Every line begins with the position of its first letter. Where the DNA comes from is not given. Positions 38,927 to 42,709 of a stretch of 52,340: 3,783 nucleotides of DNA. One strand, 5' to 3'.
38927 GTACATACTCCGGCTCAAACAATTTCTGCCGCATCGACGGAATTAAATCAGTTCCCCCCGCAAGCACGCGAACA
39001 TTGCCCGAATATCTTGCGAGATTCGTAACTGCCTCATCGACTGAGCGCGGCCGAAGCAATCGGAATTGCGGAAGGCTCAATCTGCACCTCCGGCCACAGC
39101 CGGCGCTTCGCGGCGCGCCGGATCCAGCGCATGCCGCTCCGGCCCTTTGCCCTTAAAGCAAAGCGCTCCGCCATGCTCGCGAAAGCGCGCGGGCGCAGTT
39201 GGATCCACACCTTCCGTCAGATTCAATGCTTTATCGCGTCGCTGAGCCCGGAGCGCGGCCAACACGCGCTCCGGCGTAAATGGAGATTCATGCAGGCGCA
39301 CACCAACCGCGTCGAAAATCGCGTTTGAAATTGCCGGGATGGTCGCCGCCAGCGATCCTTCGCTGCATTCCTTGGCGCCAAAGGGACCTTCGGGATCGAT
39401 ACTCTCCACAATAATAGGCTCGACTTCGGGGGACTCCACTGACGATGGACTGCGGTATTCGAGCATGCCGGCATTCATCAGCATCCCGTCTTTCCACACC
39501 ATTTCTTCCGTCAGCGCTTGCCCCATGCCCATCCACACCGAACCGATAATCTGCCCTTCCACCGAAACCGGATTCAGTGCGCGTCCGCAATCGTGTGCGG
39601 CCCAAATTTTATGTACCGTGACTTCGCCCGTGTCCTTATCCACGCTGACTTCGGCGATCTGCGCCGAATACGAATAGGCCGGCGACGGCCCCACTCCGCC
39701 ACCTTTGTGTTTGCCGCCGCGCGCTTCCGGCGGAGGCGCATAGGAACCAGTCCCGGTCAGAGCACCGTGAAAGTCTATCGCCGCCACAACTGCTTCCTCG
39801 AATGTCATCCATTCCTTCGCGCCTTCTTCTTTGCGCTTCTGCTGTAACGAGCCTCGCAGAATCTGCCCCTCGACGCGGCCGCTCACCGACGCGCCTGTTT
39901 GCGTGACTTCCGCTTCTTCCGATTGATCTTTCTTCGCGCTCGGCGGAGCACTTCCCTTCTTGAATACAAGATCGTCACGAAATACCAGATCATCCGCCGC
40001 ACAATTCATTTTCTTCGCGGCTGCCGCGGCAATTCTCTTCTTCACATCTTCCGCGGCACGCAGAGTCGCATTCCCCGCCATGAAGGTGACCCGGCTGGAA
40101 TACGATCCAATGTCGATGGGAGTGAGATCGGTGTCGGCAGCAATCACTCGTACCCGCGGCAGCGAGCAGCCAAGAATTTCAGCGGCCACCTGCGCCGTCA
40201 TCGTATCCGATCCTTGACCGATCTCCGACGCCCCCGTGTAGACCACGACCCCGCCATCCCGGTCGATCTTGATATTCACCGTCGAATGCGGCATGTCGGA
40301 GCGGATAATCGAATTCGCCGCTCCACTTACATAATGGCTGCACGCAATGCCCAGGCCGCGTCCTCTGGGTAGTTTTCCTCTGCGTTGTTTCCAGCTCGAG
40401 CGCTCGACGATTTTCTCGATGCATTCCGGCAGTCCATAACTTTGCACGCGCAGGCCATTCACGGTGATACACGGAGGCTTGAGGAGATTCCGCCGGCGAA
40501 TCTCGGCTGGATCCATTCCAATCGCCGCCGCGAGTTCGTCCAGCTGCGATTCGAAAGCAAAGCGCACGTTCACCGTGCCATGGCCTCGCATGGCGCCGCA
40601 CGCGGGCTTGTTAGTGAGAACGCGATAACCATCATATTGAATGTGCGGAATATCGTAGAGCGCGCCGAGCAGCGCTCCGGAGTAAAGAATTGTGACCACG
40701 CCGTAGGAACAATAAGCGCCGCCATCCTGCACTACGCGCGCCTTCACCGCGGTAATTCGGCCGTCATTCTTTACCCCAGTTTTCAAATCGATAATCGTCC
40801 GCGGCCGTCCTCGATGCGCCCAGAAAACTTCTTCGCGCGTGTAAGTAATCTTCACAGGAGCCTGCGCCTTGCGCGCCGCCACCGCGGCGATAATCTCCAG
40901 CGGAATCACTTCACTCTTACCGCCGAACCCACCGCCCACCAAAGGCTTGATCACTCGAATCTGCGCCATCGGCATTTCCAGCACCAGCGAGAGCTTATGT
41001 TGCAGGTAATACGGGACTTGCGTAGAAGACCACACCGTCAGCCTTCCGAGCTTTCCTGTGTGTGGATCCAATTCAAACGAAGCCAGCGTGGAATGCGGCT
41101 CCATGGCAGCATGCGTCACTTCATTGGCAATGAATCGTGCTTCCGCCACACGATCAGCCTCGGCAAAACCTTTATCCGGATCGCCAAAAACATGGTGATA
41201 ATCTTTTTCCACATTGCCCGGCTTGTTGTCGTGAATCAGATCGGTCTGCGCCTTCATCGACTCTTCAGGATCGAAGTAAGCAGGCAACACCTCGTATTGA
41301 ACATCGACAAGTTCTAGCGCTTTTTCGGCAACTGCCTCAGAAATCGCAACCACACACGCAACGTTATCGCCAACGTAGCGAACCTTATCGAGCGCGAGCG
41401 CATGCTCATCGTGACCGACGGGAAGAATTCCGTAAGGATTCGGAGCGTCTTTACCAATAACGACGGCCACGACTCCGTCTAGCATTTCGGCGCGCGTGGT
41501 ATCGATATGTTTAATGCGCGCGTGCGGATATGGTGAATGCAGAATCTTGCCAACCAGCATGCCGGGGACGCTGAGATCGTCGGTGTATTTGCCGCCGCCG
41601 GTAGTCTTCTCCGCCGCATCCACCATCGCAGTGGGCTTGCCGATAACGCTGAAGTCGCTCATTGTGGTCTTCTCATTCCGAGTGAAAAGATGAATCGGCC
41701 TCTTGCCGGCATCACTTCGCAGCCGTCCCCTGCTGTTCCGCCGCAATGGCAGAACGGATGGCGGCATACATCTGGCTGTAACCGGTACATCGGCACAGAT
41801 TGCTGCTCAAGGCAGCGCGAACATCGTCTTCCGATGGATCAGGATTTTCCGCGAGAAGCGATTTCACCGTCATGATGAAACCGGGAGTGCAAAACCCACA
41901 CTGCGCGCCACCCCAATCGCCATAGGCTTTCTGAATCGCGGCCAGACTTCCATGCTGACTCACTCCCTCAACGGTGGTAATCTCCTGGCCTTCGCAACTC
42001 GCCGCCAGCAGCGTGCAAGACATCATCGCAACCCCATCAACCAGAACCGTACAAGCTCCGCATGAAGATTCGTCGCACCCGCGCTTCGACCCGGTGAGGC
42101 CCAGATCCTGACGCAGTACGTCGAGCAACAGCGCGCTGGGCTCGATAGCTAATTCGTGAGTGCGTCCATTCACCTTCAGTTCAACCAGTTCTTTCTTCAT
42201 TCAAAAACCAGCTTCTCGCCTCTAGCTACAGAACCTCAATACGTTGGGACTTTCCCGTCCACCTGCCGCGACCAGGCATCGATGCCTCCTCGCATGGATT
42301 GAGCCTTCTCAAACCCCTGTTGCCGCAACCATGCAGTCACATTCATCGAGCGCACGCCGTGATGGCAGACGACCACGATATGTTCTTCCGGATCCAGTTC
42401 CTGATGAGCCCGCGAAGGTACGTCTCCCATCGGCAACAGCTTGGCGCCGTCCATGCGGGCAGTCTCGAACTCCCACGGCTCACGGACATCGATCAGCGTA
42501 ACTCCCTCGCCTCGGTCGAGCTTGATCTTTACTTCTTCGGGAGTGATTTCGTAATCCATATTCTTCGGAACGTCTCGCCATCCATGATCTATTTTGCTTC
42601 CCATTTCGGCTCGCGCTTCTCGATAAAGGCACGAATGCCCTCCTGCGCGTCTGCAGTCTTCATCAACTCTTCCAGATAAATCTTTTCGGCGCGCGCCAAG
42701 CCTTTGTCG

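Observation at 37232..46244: Nine-gene cluster joins an HcrCAB-like Mo/FAD/Fe-S enzyme to a BoxB-like di-iron oxygenase and two small crotonases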

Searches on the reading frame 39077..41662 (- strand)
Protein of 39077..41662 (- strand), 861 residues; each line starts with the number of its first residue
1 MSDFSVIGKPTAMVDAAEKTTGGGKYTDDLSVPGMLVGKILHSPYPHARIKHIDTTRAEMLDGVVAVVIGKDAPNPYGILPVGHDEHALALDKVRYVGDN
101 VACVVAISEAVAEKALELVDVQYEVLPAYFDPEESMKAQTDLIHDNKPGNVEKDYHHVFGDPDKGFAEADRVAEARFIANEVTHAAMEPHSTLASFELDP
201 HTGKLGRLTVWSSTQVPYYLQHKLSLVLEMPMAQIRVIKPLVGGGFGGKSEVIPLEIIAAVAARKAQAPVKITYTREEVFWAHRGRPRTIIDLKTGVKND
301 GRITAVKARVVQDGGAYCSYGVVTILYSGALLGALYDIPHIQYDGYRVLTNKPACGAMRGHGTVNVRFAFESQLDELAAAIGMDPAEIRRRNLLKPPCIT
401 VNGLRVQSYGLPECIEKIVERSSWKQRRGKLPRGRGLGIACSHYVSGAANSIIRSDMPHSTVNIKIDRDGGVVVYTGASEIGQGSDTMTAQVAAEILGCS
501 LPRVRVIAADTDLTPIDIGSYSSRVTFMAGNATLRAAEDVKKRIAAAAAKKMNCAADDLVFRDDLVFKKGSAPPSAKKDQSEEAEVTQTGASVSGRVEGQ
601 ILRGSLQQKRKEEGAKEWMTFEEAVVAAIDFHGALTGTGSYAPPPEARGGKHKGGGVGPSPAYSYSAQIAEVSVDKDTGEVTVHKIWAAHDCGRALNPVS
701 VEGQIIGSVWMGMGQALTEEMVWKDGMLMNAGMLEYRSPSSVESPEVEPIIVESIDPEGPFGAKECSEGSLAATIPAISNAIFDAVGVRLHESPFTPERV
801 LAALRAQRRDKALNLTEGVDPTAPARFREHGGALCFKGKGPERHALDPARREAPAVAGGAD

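Call 3: search_protein_families(library=pfam, proteins=[window:39077-41662:-], max_evalue=0.001)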
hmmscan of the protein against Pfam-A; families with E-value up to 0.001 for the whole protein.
window:39077-41662:- (861 aa): 3 families
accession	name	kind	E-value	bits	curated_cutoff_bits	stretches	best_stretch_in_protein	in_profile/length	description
PF02738.23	MoCoBD_1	-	5.7e-79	265.1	27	1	143-393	1-244/244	Molybdopterin cofactor-binding domain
PF20256.3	MoCoBD_2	-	3.9e-74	250.1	27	1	419-745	3-283/283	Molybdopterin cofactor-binding domain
PF01315.27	Ald_Xan_dh_C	-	5.6e-30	104.3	31.3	1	21-127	1-110/110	Aldehyde oxidase and xanthine dehydrogenase, a/b hammerhead domain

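Call 4: search_protein_families(library=ncbifam, proteins=[window:39077-41662:-], max_evalue=0.001)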
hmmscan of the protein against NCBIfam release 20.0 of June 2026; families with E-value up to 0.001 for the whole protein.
window:39077-41662:- (861 aa): 13 families
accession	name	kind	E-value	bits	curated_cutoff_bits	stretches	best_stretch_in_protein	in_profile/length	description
TIGR03194.1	4hydrxCoA_A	equivalog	0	1032.2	994.55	2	13-576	3-561/746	4-hydroxybenzoyl-CoA reductase subunit alpha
NF043082.1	XdhA_XDHase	equivalog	9.6e-169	562.9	780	2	7-570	1-571/758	xanthine dehydrogenase subunit XdhA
NF007426.0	PRK09970.1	equivalog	6.3e-164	547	916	2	5-568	4-572/761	xanthine dehydrogenase molybdenum-binding subunit XdhA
NF041018.1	glyceraldDH_alpha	equivalog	4e-126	422.3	790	2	6-571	2-570/741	glyceraldehyde dehydrogenase subunit alpha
TIGR03196.1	pucD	equivalog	2.1e-124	416.6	783.65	2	6-554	2-552/763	xanthine dehydrogenase subunit D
TIGR03311.1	Se_dep_XDH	equivalog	5.3e-107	358.9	830.45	2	7-550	162-684/848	selenium-dependent xanthine dehydrogenase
NF040766.1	CODH_aero_grp5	exception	2.7e-106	356.6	950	2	6-572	4-581/785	aerobic carbon-monoxide dehydrogenase large subunit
TIGR03313.1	Se_sel_red_Mo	hypoth_equivalog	1.8e-102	343.7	1101.9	3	151-558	353-759/951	molybdopterin-dependent oxidoreductase Mo/Fe-S-binding subunit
NF041671.1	peri_hyde_PaoC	equivalog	1.1e-99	334.8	1180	2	4-573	15-558/735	aldehyde oxidoreductase molybdenum-binding subunit PaoC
NF045668.1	pterin_aldehy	equivalog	7.9e-98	328.6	1100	2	6-543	174-717/905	molybdopterin-dependent aldehyde oxidoreductase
TIGR02416.1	CO_dehy_Mo_lg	equivalog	5.1e-89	299.4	991.15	2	20-571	6-587/770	aerobic carbon-monoxide dehydrogenase large subunit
TIGR02965.1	xanthine_xdhB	equivalog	1.8e-87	294.3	849.5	2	16-567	10-555/758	xanthine dehydrogenase molybdopterin binding subunit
TIGR02969.1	mam_aldehyde_ox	subfamily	2.2e-47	161.2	1912.3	2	6-552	575-1110/1330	aldehyde oxidase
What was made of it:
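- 39077..41662 (-): HcrA-like molybdopterin subunit, with a Terriglobales-specific insertion of about 45 aa and a C-terminal extension of about 54 aa. TIGR03194 scores 1032 bits, above the 994.55 cutoff (call 4).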

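Call 6: search_solved_structures(query=window:39077-41662:-, max_evalue=1e-20, show_alignments=1)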
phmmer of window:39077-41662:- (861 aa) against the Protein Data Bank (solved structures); distinct sequences matched with E-value up to 1e-20: 41.
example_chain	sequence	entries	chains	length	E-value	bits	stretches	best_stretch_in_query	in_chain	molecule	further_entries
1rm6_A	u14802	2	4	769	3.4e-244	816.4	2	5-574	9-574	4-hydroxybenzoyl-CoA reductase alpha subunit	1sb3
7dqx_A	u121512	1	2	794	4.9e-84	286.6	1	19-561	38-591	6-hydroxypseudooxynicotine dehydrogenase complex subunit gamma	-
1t3q_B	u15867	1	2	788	8.8e-82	279.1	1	18-570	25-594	quinoline 2-oxidoreductase large subunit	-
8uem_A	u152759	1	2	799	4e-78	267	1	21-570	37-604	Carbon monoxide dehydrogenase (Large chain), CoxL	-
1n5w_B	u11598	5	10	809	1.9e-72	248.2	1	14-569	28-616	Carbon monoxide dehydrogenase large chain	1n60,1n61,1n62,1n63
1zxi_B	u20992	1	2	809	2.4e-72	247.9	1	14-569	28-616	Carbon monoxide dehydrogenase large chain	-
5g5g_C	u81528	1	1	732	3.8e-65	224.1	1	4-527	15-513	PUTATIVE XANTHINE DEHYDROGENASE YAGS FAD-BINDING SUBUNIT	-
5g5h_C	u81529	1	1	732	4.8e-65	223.7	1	4-527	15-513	Aldehyde oxidoreductase molybdenum-binding subunit PaoC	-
4zoh_A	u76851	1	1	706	1.2e-63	219.1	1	7-569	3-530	Putative oxidoreductase molybdopterin-binding subunit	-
1ffu_B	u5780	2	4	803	1.7e-63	218.6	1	17-570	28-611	CUTL, MOLYBDOPROTEIN OF CARBON MONOXIDE DEHYDROGENASE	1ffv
3hrd_A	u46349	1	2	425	1.7e-63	218.6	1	3-421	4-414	Nicotinate dehydrogenase large molybdopterin subunit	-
1sij_A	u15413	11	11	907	2.6e-60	208.1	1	15-542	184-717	Aldehyde oxidoreductase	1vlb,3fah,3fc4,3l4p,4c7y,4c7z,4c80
5y6q_C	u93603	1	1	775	2.2e-53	185.1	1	8-542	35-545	Aldehyde oxidase large subunit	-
3hrd_B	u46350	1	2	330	2.9e-53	184.8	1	619-808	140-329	Nicotinate dehydrogenase medium molybdopterin subunit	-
1dgj_A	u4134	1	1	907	1.8e-52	182.2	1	16-538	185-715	ALDEHYDE OXIDOREDUCTASE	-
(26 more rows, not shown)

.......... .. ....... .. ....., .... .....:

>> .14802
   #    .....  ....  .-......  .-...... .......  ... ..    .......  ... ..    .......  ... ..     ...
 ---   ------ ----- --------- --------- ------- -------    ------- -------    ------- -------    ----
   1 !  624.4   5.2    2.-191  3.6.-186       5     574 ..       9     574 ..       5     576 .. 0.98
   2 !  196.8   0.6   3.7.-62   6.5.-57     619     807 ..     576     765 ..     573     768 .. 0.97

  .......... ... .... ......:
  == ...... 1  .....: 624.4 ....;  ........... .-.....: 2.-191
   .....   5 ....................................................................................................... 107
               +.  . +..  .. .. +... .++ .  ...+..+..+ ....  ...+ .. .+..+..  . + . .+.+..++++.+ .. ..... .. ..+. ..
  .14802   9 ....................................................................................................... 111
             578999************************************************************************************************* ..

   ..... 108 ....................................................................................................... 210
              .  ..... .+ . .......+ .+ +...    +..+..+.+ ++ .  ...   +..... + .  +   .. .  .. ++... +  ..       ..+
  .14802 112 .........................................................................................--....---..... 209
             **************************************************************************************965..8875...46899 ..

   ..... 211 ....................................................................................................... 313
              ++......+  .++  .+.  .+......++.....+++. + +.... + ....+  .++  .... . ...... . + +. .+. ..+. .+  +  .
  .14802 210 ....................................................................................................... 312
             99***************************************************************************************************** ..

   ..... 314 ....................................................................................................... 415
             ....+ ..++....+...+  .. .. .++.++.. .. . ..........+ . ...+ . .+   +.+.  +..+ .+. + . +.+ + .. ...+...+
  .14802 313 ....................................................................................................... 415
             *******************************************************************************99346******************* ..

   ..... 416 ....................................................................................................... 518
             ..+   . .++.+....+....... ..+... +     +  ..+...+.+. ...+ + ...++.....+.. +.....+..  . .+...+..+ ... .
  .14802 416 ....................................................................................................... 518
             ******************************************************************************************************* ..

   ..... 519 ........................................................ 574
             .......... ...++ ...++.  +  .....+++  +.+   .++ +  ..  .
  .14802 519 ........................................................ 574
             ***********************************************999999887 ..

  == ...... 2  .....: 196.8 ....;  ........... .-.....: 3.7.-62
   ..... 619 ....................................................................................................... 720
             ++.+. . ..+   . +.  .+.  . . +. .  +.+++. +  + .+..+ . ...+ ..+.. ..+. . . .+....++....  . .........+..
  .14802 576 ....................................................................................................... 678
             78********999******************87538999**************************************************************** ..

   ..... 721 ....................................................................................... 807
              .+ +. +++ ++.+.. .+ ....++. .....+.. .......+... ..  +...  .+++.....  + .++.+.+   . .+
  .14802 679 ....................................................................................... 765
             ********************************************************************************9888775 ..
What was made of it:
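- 39077..41662 (-): 1rm6_A scores 3e-244 (call 6).
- On 4-hydroxybenzoyl-CoA reductase (HcrCAB): 1rm6_A scores 816 bits and the next PDB hit 287 bits (call 6).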

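Call 60: find_homologous_proteins(query=window:39077-41662:-, max_evalue=1e-50)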
Query window:39077-41662:- (861 aa): 8000 proteins with E <= 1e-50 among 8000 candidates; the best 120 are listed.
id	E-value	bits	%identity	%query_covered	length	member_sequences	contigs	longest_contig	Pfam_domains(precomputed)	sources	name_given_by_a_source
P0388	0.0e+0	1950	100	100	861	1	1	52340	PF02738.24,PF20256.4,PF01315.28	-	-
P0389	0.0e+0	1945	100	100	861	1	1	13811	PF02738.24,PF20256.4,PF01315.28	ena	-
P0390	0.0e+0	1867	94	100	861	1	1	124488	PF02738.24,PF20256.4,PF01315.28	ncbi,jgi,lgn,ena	jgi:4-hydroxybenzoyl-CoA reductase subunit alpha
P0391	0.0e+0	1866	94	100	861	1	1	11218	PF02738.24,PF20256.4,PF01315.28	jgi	jgi:4-hydroxybenzoyl-CoA reductase subunit alpha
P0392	0.0e+0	1866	94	100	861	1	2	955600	PF02738.24,PF20256.4,PF01315.28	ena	-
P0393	0.0e+0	1864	94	100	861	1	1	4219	PF02738.24,PF20256.4,PF01315.28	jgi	jgi:4-hydroxybenzoyl-CoA reductase subunit alpha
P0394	0.0e+0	1864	94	100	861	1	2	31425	PF02738.24,PF20256.4,PF01315.28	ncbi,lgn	ncbi:MAG: molybdopterin cofactor-binding domain-containing protein [Candidatus Sulfotelmatobacter sp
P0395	0.0e+0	1864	95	100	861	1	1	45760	PF02738.24,PF20256.4,PF01315.28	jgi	jgi:4-hydroxybenzoyl-CoA reductase subunit alpha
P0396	0.0e+0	1862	95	100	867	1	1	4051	PF02738.24,PF20256.4,PF01315.28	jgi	jgi:4-hydroxybenzoyl-CoA reductase subunit alpha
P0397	0.0e+0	1862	94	100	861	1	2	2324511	PF02738.24,PF20256.4,PF01315.28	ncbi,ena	-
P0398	0.0e+0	1860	94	100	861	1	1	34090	PF02738.24,PF20256.4,PF01315.28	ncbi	ncbi:MAG: molybdopterin cofactor-binding domain-containing protein [Candidatus Sulfotelmatobacter sp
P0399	0.0e+0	1860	94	100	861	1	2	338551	PF02738.24,PF20256.4,PF01315.28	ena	-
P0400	0.0e+0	1860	94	100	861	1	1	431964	PF02738.24,PF20256.4,PF01315.28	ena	-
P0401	0.0e+0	1860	94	100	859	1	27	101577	PF02738.24,PF20256.4,PF01315.28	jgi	jgi:4-hydroxybenzoyl-CoA reductase subunit alpha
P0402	0.0e+0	1860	94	100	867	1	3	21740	PF02738.24,PF20256.4,PF01315.28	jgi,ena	jgi:4-hydroxybenzoyl-CoA reductase subunit alpha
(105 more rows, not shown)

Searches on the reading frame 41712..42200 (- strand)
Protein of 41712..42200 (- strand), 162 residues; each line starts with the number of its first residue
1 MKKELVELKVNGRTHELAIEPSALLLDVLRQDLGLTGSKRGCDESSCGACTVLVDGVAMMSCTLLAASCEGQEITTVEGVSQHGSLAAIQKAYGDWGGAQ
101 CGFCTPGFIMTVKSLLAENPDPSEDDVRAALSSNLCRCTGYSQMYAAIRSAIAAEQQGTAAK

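Call 3: search_protein_families(library=pfam, proteins=[window:41712-42200:-], max_evalue=0.001)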
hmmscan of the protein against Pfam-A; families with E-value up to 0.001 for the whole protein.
window:41712-42200:- (162 aa): 3 families
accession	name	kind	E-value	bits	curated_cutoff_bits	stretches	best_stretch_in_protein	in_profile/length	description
PF01799.25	Fer2_2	-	2.1e-28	98.7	30.3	1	76-149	1-75/75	[2Fe-2S] binding domain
PF00111.32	Fer2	-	3.6e-07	30.5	21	1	9-56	2-49/77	2Fe-2S iron-sulfur cluster binding domain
PF13085.11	Fer2_3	-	1.1e-05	25.9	27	1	39-79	49-88/107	2Fe-2S iron-sulfur cluster binding domain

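Call 4: search_protein_families(library=ncbifam, proteins=[window:41712-42200:-], max_evalue=0.001)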
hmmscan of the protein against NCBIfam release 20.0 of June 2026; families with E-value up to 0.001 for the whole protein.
window:41712-42200:- (162 aa): 11 families
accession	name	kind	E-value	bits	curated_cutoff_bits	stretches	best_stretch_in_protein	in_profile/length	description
NF041020.1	glyceraldDH_gamma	equivalog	5.3e-56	188.7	290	1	5-151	12-158/164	glyceraldehyde dehydrogenase subunit gamma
TIGR03193.1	4hydroxCoAred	equivalog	4.5e-55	185.6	257.8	1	5-151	1-147/148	4-hydroxybenzoyl-CoA reductase subunit gamma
NF043084.2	XdhC_XDHase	equivalog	3.4e-50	169.5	217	1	5-151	2-149/151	xanthine dehydrogenase subunit XdhC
TIGR03198.1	pucE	equivalog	4.3e-49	165.8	254.3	1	3-150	1-147/151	xanthine dehydrogenase subunit E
NF045668.1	pterin_aldehy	equivalog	1.5e-47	162.2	1100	1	7-152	4-152/905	molybdopterin-dependent aldehyde oxidoreductase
NF007387.0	PRK09908.1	equivalog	9.9e-43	145.3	212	1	6-149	9-153/159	xanthine dehydrogenase iron sulfur-binding subunit XdhC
TIGR03311.1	Se_dep_XDH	equivalog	3.4e-42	144.5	830.45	1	7-153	2-145/848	selenium-dependent xanthine dehydrogenase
TIGR02963.1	xanthine_xdhA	equivalog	1e-38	133.2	467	1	16-156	12-162/468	xanthine dehydrogenase small subunit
NF008514.0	PRK11433.1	equivalog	8e-38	130.1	322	1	6-152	53-214/218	aldehyde dehydrogenase iron-sulfur subunit PaoA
TIGR02969.1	mam_aldehyde_ox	subfamily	2.4e-28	98.2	1912.3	1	9-150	6-159/1330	aldehyde oxidase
TIGR03313.1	Se_sel_red_Mo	hypoth_equivalog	1.8e-15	55.7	1101.9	1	10-156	3-149/951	molybdopterin-dependent oxidoreductase Mo/Fe-S-binding subunit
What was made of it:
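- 41712..42200 (-): HcrC-like subunit carrying two [2Fe-2S] clusters. TIGR03193 scores 185.6 bits against a cutoff of 257.8 (calls 3, 4).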

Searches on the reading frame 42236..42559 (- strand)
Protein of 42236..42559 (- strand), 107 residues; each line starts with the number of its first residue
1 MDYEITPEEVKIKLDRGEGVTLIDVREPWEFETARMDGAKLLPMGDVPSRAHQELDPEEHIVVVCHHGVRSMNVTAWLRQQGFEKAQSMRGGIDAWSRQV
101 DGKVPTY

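Call 3: search_protein_families(library=pfam, proteins=[window:42236-42559:-], max_evalue=0.001)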
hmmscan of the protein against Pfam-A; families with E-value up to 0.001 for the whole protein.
window:42236-42559:- (107 aa): 1 family
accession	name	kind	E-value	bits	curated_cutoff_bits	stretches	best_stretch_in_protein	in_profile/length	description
PF00581.25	Rhodanese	-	1.5e-16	61.1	22.2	1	6-98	1-101/102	Rhodanese-like domain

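Call 4: search_protein_families(library=ncbifam, proteins=[window:42236-42559:-], max_evalue=0.001)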
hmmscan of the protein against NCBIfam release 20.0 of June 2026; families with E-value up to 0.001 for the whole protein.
window:42236-42559:- (107 aa): 15 families
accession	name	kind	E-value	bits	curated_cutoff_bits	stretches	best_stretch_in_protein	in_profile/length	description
NF005902.0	PRK07878.1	equivalog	3.6e-24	85.4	647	1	3-107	287-392/392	adenylyltransferase/sulfurtransferase MoeZ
NF005646.0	PRK07411.1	equivalog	1e-16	61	633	1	4-107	283-390/390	molybdopterin-synthase adenylyltransferase MoeB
NF006444.0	PRK08762.1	equivalog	2.7e-16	59.2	449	1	4-99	16-110/387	molybdopterin-synthase adenylyltransferase MoeB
NF001195.0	PRK00162.1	equivalog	1.1e-14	54.6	102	1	5-101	7-101/108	thiosulfate sulfurtransferase GlpE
NF045521.1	rhoda_near_glyco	subfamily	3.5e-13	49.6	145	1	5-99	20-111/144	rhodanese homology domain-containing protein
NF001133.1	PRK00142.1-1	equivalog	2.9e-10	40.1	170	1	5-101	108-208/229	oxygen-dependent tRNA uridine(34) hydroxylase TrhO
NF041203.1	rhodanese_LYCAU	equivalog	1.2e-07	31.4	115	1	5-99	23-119/126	rhodanese-related (seleno)protein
NF033833.0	rhodan_ChrE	equivalog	6.6e-07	29.3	120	1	3-98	3-99/108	rhodanese family chromate resistance protein ChrE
NF008752.0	PRK11784.1-4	equivalog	1.3e-05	24.2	266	0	60-102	92-134/357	tRNA 2-selenouridine(34) synthase MnmH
TIGR03167.1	tRNA_sel_U_synt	equivalog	2.6e-05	23.8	219.75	0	53-100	69-116/311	tRNA 2-selenouridine(34) synthase MnmH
NF007627.0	PRK10287.1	equivalog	0.00012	22.2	102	1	22-94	23-95/104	thiosulfate sulfurtransferase PspE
NF008750.0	PRK11784.1-2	equivalog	0.0002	20.6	241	0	16-43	12-39/346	tRNA 2-selenouridine(34) synthase MnmH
NF003703.0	PRK05320.1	equivalog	0.00031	20.4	331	1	15-102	127-219/280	sulfurtransferase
NF008749.0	PRK11784.1-1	equivalog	0.00034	19.9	548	0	19-45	17-43/364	tRNA 2-selenouridine(34) synthase MnmH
TIGR04271.1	ThiI_C_thiazole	equivalog_domain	0.00039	20.4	70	1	10-86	19-96/101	thiazole biosynthesis protein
